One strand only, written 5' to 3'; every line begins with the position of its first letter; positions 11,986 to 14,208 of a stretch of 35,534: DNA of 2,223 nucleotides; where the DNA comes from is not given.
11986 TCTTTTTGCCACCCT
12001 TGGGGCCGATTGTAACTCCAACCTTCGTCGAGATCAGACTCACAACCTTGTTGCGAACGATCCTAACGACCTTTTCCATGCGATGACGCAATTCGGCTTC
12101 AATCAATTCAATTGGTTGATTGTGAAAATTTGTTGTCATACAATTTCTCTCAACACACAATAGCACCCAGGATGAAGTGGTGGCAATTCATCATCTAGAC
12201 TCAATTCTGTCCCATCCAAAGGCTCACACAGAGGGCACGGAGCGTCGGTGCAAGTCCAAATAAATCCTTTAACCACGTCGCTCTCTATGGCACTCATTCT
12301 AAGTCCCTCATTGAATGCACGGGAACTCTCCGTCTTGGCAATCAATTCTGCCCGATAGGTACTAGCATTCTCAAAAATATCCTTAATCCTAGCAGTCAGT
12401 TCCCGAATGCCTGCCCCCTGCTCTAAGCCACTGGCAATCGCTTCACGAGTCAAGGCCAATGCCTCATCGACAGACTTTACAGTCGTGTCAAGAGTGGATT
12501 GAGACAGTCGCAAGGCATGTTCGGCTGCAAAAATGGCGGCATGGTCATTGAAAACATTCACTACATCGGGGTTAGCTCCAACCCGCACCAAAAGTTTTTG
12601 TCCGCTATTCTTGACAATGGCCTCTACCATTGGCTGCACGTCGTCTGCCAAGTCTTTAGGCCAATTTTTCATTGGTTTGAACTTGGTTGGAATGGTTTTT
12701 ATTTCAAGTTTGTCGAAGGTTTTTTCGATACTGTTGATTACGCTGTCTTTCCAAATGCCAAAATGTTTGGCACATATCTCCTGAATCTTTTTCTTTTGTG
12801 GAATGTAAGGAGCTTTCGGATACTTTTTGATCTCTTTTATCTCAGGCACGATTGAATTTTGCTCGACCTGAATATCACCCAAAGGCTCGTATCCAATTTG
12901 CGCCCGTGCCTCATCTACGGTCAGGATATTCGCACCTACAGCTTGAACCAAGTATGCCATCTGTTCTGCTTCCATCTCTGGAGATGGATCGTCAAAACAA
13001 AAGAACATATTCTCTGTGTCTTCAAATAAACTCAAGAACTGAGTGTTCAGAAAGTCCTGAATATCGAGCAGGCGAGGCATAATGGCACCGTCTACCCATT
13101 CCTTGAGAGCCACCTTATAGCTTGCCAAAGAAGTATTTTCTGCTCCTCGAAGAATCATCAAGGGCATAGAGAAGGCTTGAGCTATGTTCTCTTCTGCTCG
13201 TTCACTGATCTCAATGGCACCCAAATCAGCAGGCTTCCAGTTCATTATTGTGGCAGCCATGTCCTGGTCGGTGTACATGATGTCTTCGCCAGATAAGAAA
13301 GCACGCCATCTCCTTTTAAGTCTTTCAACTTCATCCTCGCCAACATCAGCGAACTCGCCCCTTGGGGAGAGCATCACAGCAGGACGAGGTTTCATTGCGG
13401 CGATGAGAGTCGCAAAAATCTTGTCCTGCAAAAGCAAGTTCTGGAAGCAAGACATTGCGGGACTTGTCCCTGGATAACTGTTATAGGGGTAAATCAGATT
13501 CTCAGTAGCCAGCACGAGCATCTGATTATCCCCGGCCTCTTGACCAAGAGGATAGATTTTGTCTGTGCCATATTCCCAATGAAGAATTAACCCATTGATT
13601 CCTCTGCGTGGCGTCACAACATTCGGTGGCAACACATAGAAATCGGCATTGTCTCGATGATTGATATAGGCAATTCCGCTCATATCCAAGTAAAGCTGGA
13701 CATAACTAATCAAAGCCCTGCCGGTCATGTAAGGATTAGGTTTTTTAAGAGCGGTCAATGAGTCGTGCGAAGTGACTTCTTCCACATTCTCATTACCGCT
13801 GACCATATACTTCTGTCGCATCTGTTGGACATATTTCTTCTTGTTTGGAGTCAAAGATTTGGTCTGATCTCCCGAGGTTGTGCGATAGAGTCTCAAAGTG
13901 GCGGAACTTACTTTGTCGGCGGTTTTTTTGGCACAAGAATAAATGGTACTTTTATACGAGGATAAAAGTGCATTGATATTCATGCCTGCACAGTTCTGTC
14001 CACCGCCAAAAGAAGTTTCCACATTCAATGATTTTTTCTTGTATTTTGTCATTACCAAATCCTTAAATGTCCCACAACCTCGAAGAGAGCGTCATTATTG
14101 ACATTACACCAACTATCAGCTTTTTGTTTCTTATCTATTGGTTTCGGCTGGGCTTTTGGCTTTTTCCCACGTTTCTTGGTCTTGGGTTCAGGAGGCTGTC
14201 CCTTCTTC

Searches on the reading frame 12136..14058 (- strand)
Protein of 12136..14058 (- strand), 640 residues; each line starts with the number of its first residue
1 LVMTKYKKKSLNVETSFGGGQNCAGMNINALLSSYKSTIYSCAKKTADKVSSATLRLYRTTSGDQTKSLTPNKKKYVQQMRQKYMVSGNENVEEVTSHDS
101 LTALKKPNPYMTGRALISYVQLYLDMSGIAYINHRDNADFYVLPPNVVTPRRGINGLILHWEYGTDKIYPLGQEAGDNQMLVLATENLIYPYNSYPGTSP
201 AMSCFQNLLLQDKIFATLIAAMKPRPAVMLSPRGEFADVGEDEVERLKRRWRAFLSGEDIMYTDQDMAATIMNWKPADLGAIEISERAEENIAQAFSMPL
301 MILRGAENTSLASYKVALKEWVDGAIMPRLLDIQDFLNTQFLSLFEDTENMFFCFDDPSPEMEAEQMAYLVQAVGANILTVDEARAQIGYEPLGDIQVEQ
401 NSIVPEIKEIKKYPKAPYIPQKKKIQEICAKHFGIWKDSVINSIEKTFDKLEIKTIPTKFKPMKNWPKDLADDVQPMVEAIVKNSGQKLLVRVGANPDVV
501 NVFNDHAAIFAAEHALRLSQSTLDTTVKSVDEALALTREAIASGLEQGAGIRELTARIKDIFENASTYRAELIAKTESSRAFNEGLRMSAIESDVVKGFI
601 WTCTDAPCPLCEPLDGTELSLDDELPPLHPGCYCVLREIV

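Call 12: search_protein_families(library=pfam, proteins=[window:12136-14058:-], max_evalue=0.01)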
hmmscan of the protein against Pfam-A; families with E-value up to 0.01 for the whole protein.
window:12136-14058:- (640 aa): 2 families
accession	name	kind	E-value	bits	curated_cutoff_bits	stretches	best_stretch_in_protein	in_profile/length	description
PF04860.17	Phage_portal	-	7.9e-32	111.1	39.1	1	38-387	2-319/321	Phage portal protein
PF04233.19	Phage_Mu_F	-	1.2e-09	39.4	29.6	1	538-636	4-111/112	Phage Mu protein F like protein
